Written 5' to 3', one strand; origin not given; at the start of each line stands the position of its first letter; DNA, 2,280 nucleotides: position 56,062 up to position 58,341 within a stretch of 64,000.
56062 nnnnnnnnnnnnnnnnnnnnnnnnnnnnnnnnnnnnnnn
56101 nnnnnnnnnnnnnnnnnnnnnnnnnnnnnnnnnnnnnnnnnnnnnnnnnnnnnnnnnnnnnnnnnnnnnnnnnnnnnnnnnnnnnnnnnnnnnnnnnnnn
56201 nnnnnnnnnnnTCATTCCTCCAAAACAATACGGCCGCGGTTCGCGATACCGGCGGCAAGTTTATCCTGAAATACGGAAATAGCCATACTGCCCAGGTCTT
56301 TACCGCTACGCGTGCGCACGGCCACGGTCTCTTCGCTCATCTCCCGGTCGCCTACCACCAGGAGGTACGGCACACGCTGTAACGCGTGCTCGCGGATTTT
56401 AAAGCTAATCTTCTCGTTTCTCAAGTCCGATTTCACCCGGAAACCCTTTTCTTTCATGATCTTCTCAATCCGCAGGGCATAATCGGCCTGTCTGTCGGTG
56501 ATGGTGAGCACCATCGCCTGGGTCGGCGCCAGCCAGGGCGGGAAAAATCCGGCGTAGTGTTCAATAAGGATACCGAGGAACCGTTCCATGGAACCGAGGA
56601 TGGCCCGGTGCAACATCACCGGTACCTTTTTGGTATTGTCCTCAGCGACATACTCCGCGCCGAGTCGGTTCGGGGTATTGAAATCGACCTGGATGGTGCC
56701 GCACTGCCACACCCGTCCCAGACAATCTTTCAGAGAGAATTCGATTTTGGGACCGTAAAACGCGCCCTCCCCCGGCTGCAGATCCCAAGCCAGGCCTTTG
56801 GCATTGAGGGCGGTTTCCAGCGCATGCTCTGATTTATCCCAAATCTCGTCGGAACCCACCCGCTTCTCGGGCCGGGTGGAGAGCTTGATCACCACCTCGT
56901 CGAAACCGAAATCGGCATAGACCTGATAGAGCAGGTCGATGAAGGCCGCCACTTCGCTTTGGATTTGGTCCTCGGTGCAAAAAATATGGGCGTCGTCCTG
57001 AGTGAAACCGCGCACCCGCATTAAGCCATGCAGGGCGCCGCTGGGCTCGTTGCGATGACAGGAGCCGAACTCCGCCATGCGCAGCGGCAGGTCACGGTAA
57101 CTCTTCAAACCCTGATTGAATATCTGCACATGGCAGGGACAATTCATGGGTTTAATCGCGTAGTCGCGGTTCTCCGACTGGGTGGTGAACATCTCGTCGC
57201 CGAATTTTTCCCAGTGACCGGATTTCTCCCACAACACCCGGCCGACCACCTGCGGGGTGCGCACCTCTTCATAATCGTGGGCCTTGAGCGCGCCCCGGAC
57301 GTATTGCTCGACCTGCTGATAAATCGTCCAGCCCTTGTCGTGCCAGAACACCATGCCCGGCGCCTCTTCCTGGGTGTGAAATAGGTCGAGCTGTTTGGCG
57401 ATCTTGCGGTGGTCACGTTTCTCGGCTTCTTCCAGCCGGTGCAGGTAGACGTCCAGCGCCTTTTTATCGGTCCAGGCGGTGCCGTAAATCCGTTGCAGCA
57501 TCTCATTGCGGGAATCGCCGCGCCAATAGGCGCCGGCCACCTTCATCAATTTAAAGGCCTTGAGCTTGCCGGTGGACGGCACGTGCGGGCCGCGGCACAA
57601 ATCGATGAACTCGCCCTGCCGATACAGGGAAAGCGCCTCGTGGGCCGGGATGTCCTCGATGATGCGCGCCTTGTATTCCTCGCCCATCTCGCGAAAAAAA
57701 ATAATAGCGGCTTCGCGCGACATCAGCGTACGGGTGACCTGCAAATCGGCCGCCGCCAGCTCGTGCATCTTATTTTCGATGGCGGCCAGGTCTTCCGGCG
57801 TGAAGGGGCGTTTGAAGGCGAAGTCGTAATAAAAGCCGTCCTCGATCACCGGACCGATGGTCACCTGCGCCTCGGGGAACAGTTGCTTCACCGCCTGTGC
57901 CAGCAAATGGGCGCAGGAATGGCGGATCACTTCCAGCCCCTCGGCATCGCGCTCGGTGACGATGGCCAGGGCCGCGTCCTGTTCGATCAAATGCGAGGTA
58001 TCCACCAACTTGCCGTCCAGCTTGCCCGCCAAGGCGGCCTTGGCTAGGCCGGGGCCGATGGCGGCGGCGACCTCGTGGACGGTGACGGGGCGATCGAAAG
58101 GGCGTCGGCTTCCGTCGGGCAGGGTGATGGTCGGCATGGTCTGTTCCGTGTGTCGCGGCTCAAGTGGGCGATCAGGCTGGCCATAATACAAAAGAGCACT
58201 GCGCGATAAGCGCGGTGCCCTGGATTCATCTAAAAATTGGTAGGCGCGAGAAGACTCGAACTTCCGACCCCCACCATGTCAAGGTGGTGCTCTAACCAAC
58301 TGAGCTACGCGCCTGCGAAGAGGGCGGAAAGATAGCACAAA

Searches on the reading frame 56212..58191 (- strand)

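Call 60: search_protein_families(library=ncbifam, proteins=[window:56212-58191:-], max_evalue=0.00001)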
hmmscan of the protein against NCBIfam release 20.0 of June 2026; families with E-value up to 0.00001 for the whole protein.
window:56212-58191:- (659 aa): 14 families
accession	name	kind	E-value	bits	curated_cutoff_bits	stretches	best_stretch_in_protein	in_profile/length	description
TIGR00418.1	thrS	equivalog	6.2e-225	748.4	383.65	1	90-646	1-562/565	threonine--tRNA ligase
NF003068.0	PRK03991.1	equivalog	3.5e-57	194.1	484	1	254-645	192-588/613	threonine--tRNA ligase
NF006625.0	PRK09194.1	equivalog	9.1e-27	94.2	558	2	276-411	35-171/559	proline--tRNA ligase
NF008979.1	PRK12325.1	exception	2.8e-23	82.5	550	1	274-439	33-199/437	proline--tRNA ligase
TIGR00408.1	proS_fam_I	equivalog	1.3e-21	77.1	437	2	275-448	25-204/475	proline--tRNA ligase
TIGR00409.1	proS_fam_II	equivalog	1.9e-21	76.6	306.7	1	277-431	36-191/568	proline--tRNA ligase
TIGR00442.1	hisS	equivalog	2.9e-18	66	286.75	1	285-441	11-163/406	histidine--tRNA ligase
NF003211.1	PRK04173.1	equivalog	1.5e-14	53.8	312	0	366-443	186-262/454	glycine--tRNA ligase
NF011500.0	PRK14938.1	equivalog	4.4e-11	42.4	362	1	548-644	266-362/387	Ser-tRNA(Thr) hydrolase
TIGR00389.1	glyS_dimeric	equivalog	4.4e-11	42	243.3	0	366-412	180-226/565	glycine--tRNA ligase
TIGR00414.1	serS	equivalog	6.5e-10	38.6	301.65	1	252-430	133-316/418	serine--tRNA ligase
TIGR00344.1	alaS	equivalog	1.5e-08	33.4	457.05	1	90-221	556-681/847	alanine--tRNA ligase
NF002436.0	PRK01584.1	equivalog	1.7e-07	30.1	529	1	90-217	456-577/595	alanine--tRNA ligase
NF040865.1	a_tRNA_ed_AlaXM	equivalog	6.1e-06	26.1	300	0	91-218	98-219/234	alanyl-tRNA editing protein AlaXM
